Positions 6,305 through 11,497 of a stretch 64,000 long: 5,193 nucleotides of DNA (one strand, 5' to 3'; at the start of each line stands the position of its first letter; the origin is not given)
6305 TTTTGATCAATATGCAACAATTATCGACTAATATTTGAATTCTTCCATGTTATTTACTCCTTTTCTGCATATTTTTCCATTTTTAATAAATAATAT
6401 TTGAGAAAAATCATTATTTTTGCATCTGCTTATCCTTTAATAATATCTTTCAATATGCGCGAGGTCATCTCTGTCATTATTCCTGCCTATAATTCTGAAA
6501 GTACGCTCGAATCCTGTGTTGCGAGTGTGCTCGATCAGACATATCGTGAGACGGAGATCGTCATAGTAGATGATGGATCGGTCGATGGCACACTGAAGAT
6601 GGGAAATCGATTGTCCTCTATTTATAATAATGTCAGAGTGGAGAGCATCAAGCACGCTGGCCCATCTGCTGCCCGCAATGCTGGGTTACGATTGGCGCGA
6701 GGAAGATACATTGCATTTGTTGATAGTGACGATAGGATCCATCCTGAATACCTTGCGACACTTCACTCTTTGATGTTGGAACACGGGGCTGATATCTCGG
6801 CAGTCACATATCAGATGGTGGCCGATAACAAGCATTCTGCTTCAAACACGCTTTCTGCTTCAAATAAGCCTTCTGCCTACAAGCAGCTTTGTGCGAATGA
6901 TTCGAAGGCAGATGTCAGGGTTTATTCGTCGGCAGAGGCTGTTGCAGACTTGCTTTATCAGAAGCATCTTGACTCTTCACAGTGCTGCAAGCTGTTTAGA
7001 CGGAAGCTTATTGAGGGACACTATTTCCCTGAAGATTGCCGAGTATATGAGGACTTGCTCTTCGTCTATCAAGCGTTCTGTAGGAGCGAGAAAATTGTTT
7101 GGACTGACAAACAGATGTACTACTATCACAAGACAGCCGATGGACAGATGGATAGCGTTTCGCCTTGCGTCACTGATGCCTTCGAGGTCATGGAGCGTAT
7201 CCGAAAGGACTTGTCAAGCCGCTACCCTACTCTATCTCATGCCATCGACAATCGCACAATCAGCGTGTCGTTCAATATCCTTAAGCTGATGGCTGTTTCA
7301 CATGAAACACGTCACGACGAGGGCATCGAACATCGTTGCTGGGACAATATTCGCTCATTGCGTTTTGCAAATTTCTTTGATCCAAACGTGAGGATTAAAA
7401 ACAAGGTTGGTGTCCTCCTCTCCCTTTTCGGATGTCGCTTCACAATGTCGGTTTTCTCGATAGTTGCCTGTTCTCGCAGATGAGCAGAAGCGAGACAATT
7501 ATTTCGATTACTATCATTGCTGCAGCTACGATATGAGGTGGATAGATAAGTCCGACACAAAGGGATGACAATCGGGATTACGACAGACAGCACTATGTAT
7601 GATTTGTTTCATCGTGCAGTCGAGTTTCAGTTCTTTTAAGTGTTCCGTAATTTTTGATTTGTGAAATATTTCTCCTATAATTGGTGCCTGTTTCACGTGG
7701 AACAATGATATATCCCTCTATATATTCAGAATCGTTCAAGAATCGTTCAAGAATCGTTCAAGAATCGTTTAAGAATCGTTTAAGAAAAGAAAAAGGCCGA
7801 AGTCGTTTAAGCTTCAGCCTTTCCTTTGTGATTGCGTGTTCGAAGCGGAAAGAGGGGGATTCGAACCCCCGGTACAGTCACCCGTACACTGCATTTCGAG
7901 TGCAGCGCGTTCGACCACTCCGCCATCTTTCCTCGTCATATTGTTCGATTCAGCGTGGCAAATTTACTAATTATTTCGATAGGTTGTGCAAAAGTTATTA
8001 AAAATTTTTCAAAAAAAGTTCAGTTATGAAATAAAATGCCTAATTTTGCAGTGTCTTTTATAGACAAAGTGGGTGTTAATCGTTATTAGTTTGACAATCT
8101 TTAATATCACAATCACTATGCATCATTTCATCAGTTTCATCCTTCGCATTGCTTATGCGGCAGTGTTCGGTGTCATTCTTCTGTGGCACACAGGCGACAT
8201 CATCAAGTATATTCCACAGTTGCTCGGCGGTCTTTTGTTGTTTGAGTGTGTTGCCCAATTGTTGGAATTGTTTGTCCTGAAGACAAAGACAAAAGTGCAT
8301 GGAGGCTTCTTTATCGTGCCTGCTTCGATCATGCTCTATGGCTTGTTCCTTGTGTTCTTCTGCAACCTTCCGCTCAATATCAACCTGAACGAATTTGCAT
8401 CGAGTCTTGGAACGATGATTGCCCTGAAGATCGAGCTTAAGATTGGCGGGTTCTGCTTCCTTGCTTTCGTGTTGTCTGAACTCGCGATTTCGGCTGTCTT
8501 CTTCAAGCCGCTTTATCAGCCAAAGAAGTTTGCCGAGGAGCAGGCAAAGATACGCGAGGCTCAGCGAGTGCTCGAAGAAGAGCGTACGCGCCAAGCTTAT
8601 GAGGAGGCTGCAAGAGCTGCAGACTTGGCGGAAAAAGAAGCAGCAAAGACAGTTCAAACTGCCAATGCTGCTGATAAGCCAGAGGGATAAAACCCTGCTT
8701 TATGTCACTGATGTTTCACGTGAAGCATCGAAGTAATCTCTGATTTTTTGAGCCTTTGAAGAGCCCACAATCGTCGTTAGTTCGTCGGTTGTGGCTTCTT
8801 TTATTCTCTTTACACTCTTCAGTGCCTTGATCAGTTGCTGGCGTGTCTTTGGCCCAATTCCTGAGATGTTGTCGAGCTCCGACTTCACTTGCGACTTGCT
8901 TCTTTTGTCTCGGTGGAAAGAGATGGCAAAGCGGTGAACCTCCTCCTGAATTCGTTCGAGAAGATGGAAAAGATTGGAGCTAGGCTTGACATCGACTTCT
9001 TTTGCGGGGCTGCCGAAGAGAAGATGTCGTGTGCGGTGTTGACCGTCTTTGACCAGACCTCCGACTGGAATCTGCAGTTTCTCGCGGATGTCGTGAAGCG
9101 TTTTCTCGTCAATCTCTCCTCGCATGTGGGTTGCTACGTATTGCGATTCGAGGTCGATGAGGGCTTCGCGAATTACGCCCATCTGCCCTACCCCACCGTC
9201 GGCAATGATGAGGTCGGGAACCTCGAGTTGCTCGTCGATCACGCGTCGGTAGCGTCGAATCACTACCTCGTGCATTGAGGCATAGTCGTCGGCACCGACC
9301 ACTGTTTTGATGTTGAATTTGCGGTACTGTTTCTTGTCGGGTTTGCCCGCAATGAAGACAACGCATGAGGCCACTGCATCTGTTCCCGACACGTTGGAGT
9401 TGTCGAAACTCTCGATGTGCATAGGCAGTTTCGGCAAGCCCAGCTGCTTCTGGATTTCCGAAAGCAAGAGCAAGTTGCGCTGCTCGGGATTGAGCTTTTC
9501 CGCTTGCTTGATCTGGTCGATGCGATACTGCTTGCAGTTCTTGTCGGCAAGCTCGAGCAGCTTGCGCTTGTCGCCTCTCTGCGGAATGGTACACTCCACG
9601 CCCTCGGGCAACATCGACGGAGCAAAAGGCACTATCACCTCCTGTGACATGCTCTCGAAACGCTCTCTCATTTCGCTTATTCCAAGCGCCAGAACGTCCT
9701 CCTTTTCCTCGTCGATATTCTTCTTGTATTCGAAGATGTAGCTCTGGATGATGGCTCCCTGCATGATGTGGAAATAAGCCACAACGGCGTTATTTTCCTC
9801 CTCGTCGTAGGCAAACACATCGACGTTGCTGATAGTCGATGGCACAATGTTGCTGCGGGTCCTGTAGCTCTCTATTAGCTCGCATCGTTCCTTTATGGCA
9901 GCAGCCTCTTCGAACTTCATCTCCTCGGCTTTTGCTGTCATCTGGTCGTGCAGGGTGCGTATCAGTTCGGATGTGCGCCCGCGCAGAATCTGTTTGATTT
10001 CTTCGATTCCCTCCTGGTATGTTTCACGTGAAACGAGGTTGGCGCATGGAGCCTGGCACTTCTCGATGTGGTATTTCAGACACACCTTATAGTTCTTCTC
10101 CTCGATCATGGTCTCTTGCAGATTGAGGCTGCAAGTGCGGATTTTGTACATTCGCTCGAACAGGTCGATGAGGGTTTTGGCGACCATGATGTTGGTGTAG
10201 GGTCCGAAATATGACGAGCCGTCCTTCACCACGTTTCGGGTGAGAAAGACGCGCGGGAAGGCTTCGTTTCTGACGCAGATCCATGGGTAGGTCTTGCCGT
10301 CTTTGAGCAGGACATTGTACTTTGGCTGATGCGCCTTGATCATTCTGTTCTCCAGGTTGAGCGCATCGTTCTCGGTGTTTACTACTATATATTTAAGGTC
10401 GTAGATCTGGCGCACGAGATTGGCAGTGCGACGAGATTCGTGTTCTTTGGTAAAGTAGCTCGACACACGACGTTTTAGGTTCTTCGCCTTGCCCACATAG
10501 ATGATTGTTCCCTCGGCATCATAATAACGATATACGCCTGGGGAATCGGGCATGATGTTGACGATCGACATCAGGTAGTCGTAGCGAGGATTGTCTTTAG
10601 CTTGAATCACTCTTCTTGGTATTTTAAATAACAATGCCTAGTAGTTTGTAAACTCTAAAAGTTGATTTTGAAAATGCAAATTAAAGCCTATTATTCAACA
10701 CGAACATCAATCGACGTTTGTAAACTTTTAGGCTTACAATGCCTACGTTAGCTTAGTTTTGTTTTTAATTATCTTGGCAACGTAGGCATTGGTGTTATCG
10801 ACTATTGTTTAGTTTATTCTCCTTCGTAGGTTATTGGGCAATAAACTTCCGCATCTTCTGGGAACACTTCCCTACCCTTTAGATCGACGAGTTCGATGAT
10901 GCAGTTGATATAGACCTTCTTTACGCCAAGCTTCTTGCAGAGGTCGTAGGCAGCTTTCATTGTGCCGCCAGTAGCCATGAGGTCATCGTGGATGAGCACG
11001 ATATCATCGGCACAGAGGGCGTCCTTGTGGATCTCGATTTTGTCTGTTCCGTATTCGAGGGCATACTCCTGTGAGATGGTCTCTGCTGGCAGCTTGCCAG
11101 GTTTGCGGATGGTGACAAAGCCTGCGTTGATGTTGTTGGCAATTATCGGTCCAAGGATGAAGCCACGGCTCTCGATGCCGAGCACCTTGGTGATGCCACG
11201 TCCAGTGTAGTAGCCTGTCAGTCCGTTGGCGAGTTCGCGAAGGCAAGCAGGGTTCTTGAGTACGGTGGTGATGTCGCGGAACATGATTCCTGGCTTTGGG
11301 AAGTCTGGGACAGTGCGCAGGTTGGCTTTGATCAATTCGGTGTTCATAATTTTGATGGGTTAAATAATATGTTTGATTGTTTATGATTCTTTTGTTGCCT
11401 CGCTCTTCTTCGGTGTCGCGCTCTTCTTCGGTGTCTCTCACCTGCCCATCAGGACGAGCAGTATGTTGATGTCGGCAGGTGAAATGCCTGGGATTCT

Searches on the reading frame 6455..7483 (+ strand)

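Call 57: search_protein_families(library=pfam, proteins=[window:6455-7483:+], max_evalue=0.00001)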
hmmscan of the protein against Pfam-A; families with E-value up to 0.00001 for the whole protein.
window:6455-7483:+ (342 aa): 3 families
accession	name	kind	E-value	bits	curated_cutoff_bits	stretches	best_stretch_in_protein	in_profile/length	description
PF00535.33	Glycos_transf_2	-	6.8e-35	120.9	23.3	1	6-187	1-165/168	Glycosyl transferase family 2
PF13641.12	Glyco_tranf_2_3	-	4.5e-15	56.7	27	1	5-129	3-131/230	Glycosyltransferase like family 2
PF10111.15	Glyco_tranf_2_2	-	2e-10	41.1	27.3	1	6-107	1-106/276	Glycosyltransferase like family 2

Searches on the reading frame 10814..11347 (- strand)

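Call 57: search_protein_families(library=pfam, proteins=[window:10814-11347:-], max_evalue=0.00001)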
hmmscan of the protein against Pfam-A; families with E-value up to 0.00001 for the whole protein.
window:10814-11347:- (177 aa): 1 family
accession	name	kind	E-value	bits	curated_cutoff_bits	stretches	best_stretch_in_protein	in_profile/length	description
PF00156.33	Pribosyltran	-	5.6e-14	52.2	26.3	1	29-156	5-125/158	Phosphoribosyl transferase domain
